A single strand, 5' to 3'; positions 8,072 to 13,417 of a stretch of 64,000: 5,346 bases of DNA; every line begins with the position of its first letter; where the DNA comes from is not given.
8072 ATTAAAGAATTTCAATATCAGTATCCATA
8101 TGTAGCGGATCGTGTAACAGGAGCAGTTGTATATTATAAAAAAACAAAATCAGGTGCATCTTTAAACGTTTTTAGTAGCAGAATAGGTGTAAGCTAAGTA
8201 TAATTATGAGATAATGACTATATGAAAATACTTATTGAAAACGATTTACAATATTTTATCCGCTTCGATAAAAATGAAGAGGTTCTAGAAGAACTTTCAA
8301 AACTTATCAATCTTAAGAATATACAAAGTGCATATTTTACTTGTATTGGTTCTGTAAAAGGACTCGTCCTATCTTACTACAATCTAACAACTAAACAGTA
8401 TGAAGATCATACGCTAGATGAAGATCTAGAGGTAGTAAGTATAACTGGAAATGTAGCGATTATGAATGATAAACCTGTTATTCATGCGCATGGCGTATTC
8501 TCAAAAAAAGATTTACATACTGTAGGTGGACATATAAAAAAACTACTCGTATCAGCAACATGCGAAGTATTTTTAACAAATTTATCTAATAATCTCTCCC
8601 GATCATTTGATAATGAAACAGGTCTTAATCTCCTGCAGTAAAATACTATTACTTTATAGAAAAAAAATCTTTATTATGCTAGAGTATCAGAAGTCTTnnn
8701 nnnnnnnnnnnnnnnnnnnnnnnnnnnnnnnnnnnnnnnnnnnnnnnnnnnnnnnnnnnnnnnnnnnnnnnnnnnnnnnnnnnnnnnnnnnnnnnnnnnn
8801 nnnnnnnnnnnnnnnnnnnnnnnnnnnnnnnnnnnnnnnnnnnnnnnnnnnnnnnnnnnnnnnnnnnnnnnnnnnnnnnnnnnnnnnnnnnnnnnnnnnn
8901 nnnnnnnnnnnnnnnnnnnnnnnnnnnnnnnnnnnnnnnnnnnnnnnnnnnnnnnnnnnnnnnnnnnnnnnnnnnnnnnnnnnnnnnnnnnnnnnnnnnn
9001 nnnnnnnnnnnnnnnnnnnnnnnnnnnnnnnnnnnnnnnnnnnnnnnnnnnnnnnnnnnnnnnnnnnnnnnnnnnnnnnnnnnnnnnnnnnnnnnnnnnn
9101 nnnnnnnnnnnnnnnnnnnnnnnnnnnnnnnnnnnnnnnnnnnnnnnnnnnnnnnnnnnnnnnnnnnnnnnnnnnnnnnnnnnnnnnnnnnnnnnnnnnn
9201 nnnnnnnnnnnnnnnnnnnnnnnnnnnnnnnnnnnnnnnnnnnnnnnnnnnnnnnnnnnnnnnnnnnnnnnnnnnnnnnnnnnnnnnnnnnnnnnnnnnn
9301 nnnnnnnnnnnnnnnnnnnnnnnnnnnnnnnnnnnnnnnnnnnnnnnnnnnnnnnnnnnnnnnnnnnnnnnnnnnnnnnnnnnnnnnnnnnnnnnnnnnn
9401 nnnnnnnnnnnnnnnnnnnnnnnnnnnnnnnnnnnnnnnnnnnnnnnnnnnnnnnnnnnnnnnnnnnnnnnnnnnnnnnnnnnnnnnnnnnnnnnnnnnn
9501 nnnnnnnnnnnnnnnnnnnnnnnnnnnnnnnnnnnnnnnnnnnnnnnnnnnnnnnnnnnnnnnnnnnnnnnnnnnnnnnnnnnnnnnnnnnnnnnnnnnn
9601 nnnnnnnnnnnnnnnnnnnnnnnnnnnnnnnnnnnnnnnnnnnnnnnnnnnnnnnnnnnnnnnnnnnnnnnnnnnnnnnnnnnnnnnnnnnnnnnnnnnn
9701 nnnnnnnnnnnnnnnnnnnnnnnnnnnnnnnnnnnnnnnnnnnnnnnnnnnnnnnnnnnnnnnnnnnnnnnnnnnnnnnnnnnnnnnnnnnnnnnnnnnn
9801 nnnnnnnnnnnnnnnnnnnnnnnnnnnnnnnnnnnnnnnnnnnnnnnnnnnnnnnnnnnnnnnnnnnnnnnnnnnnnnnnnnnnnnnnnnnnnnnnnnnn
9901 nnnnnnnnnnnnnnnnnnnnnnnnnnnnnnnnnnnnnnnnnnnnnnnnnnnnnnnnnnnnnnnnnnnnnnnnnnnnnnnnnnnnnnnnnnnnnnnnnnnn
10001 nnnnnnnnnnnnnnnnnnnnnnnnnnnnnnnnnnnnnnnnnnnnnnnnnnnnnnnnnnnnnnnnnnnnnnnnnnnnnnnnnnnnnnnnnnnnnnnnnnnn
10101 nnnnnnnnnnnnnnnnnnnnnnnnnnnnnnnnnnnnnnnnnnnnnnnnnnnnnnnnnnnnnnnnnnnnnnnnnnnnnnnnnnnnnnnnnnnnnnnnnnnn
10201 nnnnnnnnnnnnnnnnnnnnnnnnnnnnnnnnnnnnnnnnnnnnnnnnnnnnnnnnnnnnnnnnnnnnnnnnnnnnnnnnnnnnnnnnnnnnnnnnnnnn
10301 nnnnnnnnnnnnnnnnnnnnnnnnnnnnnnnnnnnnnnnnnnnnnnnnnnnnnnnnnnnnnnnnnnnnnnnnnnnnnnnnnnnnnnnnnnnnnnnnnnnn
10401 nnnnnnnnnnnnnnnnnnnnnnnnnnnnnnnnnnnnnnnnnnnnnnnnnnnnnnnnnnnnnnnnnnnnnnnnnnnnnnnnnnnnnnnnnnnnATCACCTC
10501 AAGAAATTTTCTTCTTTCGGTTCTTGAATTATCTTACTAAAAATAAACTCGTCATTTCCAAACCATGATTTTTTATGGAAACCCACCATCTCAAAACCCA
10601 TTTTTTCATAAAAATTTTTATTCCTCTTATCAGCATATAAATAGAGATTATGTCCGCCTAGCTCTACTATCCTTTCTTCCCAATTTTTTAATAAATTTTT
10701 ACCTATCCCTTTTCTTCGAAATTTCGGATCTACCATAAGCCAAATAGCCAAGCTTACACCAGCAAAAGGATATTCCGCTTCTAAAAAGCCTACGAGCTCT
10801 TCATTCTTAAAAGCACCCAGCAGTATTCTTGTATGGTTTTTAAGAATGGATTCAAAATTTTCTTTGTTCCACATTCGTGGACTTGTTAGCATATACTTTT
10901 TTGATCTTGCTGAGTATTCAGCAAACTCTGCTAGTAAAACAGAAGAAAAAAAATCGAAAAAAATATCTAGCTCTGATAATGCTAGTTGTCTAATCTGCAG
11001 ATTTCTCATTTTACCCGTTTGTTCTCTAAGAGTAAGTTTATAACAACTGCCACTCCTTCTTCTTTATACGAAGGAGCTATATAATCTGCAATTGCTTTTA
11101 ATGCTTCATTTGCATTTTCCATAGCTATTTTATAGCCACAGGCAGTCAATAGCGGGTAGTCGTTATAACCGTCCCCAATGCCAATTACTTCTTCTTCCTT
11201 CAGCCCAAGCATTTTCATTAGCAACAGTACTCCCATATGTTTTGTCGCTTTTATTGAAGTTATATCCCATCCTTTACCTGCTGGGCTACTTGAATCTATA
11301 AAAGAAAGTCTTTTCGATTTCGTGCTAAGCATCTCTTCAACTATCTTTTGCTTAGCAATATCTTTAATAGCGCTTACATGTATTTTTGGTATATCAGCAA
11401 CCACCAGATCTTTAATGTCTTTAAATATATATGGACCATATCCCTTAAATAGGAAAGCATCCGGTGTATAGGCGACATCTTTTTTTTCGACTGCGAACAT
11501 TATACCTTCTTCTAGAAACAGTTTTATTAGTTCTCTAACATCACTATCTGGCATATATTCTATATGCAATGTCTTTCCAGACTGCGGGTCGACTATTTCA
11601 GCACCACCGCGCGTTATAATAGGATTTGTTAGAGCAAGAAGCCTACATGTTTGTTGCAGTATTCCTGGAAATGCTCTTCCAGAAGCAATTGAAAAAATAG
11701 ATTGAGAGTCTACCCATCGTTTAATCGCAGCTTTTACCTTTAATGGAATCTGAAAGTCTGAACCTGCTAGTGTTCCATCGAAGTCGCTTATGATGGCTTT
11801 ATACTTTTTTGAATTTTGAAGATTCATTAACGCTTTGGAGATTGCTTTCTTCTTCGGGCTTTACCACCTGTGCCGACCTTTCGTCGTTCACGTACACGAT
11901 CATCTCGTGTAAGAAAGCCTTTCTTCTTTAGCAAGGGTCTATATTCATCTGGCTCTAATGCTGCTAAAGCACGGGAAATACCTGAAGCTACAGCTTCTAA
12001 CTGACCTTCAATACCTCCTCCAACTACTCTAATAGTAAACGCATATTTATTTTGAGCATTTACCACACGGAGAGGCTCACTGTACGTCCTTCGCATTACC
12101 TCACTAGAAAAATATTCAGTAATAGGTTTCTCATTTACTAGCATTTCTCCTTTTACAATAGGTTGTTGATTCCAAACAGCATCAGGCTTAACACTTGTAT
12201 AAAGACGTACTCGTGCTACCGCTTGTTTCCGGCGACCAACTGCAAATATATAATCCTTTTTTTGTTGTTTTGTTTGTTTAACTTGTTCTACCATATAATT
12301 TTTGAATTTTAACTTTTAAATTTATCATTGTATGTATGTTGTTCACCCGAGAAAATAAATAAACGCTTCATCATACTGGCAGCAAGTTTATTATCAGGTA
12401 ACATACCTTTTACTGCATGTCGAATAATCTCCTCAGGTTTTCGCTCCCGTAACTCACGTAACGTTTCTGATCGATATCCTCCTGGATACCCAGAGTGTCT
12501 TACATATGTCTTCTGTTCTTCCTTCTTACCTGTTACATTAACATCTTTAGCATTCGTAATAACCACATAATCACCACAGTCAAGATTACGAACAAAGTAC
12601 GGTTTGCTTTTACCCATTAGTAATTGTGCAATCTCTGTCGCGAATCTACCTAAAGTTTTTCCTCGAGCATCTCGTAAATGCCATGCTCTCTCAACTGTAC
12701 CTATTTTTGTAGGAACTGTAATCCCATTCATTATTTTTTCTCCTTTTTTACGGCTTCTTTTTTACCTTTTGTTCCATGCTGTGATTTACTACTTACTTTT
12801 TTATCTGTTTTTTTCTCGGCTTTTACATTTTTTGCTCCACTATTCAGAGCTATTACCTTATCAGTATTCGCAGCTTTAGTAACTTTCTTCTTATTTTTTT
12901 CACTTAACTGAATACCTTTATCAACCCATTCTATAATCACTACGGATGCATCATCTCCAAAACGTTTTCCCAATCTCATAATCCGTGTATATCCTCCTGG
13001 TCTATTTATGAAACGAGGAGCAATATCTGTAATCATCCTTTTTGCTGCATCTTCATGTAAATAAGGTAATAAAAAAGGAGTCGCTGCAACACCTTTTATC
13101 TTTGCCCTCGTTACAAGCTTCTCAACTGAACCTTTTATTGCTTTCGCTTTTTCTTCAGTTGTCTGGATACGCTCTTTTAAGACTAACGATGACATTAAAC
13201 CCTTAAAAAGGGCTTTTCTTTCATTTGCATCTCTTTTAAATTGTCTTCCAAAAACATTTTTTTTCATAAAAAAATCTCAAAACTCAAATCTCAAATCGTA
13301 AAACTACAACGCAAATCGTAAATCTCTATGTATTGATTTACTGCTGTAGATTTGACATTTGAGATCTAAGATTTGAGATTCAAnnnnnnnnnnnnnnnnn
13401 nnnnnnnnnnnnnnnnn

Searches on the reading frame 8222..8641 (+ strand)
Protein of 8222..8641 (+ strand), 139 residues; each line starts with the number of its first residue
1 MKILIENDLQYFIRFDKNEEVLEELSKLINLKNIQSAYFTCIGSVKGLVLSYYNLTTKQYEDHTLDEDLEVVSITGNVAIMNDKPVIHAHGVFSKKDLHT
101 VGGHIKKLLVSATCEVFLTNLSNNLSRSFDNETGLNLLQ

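Call 27: search_protein_families(library=pfam, proteins=[window:8222-8641:+], max_evalue=0.001)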
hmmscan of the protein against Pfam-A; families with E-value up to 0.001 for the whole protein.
window:8222-8641:+ (139 aa): 1 family
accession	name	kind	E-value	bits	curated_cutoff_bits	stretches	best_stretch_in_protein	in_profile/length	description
PF03479.20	PCC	-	3.1e-29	102.1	25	1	11-122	3-116/117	Plants and Prokaryotes Conserved (PCC) domain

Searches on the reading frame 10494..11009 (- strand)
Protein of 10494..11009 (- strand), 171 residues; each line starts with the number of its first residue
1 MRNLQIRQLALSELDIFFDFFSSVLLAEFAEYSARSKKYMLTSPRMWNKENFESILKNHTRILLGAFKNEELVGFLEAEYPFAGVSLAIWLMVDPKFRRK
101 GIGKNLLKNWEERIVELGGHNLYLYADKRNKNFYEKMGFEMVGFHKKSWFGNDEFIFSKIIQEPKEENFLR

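Call 27: search_protein_families(library=pfam, proteins=[window:10494-11009:-], max_evalue=0.001)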
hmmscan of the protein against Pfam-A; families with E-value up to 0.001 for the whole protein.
window:10494-11009:- (171 aa): 6 families
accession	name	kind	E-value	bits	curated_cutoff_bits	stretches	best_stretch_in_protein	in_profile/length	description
PF00583.31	Acetyltransf_1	-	1.7e-14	54.5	20.7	1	45-139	14-116/116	Acetyltransferase (GNAT) family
PF13673.13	Acetyltransf_10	-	2.6e-13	50.5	23.6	1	47-143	17-111/128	Acetyltransferase (GNAT) domain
PF13508.13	Acetyltransf_7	-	3.1e-13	50.3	27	1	65-140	7-83/84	Acetyltransferase (GNAT) domain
PF13527.13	Acetyltransf_9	-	1.1e-06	29.1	25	1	5-141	1-126/127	Acetyltransferase (GNAT) domain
PF08445.16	FR47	-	1.8e-06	28.3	22.1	1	90-142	26-80/86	FR47-like protein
PF13420.13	Acetyltransf_4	-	6.8e-05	23.4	24.3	1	49-155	34-150/155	Acetyltransferase (GNAT) domain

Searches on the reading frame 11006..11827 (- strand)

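Call 27: search_protein_families(library=pfam, proteins=[window:11006-11827:-], max_evalue=0.001)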
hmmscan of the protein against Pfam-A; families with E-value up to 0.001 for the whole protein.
window:11006-11827:- (273 aa): 3 families
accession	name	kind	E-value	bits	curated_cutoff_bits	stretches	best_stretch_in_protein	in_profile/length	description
PF08282.18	Hydrolase_3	-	3.2e-44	152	20.9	1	12-263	1-255/255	haloacid dehalogenase-like hydrolase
PF00702.32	Hydrolase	-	2.5e-06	28.4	26.4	1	9-231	1-191/191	haloacid dehalogenase-like hydrolase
PF05116.19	S6PP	-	8.9e-05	22.6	20.3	0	161-243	134-213/247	Sucrose-6F-phosphate phosphohydrolase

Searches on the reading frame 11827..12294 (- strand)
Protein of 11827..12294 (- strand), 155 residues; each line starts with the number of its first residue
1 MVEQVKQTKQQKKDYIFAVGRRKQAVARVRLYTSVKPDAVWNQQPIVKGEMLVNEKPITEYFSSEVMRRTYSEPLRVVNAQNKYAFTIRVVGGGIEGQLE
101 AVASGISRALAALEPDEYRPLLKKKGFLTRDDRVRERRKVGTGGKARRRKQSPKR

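Call 27: search_protein_families(library=pfam, proteins=[window:11827-12294:-], max_evalue=0.001)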
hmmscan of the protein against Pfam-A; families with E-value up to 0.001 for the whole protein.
window:11827-12294:- (155 aa): 1 family
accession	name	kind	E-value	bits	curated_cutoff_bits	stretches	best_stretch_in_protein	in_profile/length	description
PF00380.25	Ribosomal_S9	-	3.3e-34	118.4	22.5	1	20-155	1-121/121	Ribosomal protein S9/S16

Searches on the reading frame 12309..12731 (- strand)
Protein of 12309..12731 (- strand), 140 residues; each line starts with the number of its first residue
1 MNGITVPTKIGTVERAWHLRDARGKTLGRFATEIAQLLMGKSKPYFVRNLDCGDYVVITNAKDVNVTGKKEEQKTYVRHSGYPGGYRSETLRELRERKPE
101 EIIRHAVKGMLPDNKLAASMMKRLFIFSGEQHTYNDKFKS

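Call 27: search_protein_families(library=pfam, proteins=[window:12309-12731:-], max_evalue=0.001)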
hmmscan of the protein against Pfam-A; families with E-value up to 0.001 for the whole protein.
window:12309-12731:- (140 aa): 1 family
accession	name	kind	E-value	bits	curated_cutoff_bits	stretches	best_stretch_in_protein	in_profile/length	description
PF00572.24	Ribosomal_L13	-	6.6e-46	155.7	23.8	1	15-132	1-118/119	Ribosomal protein L13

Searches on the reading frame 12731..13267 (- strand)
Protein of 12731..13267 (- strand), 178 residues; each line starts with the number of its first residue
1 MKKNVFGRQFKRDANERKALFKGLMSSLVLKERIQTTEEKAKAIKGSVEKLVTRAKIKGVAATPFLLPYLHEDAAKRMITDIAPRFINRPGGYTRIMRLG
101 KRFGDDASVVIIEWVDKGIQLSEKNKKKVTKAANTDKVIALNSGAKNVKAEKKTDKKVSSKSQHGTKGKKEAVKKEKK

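Call 27: search_protein_families(library=pfam, proteins=[window:12731-13267:-], max_evalue=0.001)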
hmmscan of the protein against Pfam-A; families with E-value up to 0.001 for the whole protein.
window:12731-13267:- (178 aa): 1 family
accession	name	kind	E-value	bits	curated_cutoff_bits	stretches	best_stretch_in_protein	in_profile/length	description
PF01196.24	Ribosomal_L17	-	8.5e-25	87.9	27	1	20-115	1-97/97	Ribosomal protein L17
